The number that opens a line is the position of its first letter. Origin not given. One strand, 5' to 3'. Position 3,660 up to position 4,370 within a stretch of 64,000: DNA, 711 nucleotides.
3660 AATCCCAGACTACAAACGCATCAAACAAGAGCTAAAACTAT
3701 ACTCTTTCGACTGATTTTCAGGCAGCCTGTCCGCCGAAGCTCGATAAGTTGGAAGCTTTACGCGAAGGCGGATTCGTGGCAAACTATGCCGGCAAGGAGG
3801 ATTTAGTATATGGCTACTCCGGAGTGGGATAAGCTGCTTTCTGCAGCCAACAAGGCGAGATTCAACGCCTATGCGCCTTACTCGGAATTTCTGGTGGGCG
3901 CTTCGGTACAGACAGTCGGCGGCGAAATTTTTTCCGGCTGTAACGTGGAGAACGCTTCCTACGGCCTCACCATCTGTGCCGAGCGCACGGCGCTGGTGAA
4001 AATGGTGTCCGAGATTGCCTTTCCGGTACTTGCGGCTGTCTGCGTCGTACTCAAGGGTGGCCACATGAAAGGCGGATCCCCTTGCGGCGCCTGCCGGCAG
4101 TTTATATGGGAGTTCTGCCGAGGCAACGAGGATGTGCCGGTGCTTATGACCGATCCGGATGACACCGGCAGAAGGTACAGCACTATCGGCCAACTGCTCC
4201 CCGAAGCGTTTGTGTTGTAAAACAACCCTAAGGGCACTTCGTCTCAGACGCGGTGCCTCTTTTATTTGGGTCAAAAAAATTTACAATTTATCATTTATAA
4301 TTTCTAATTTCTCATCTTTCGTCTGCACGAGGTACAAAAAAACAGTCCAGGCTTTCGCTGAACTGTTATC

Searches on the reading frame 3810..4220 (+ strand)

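Call 85: search_protein_families(library=pfam, proteins=[window:3810-4220:+], max_evalue=0.001)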
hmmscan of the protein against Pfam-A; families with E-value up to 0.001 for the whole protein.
window:3810-4220:+ (136 aa): 2 families
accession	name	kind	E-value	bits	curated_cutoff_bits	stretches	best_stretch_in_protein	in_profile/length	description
PF00383.29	dCMP_cyt_deam_1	-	1.6e-14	54.1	25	1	8-103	6-94/102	Cytidine and deoxycytidylate deaminase zinc-binding region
PF08211.18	dCMP_cyt_deam_2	-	5.2e-08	33.6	25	1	7-67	42-102/130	Cytidine and deoxycytidylate deaminase zinc-binding region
